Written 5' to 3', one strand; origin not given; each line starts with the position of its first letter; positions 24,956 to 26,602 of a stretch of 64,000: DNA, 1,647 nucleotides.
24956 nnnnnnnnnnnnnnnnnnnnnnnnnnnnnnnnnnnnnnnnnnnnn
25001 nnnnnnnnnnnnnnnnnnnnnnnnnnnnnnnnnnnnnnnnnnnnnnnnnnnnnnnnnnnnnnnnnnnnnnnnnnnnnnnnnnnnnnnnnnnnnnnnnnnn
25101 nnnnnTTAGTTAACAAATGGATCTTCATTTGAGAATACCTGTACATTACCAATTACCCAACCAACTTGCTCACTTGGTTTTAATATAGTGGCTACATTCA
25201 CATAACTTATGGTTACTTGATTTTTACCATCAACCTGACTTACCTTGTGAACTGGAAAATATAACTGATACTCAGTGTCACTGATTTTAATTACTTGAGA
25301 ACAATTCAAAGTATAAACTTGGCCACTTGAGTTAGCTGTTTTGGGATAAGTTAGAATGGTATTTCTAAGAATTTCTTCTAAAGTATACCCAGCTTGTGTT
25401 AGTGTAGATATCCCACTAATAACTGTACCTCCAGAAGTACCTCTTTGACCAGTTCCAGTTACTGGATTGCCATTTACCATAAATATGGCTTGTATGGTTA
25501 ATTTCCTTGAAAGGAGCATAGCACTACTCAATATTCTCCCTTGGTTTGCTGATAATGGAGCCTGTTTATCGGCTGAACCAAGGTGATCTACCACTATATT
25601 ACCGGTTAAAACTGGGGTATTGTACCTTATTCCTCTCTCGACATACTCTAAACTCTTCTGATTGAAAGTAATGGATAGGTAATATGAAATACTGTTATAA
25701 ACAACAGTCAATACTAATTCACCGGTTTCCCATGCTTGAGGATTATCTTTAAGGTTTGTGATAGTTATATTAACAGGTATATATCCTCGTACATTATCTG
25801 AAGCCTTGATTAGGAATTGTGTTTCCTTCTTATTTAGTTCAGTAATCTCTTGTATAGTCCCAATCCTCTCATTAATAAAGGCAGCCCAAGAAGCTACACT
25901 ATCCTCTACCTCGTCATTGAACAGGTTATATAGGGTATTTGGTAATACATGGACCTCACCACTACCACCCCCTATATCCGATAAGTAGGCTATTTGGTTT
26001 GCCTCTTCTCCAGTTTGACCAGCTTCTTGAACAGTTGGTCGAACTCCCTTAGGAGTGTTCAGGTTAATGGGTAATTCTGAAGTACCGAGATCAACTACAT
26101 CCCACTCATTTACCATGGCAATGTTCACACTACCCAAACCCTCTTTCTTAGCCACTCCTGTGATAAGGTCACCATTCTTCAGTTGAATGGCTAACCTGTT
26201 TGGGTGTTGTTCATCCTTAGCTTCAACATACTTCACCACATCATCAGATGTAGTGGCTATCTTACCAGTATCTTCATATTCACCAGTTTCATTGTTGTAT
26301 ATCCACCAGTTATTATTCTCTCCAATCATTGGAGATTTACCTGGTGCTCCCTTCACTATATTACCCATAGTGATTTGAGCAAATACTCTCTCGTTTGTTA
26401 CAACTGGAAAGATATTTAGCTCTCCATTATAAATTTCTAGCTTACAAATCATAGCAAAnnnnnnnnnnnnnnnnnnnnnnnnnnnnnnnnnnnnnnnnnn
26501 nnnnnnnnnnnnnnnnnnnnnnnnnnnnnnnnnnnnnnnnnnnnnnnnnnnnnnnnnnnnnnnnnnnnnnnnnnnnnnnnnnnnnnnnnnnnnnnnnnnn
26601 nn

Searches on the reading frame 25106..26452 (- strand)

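Call 9: search_protein_families(library=pfam, proteins=[window:25106-26452:-], max_evalue=0.01)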
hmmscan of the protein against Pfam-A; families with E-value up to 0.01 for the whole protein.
window:25106-26452:- (448 aa): 1 family
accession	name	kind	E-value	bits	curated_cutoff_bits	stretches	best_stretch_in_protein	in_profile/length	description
PF22337.1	Phage_fiber_rpt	-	0.00095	19.2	27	1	287-309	1-23/34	Phage tail fiber repeats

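Call 10: search_protein_families(library=phrogs, proteins=[window:25106-26452:-], max_evalue=0.001)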
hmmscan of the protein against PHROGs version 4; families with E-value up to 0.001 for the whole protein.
window:25106-26452:- (448 aa): 1 family
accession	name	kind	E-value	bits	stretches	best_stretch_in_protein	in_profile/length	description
phrog_31410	-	unknown function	5.2e-11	42.2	1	66-144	254-325/955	-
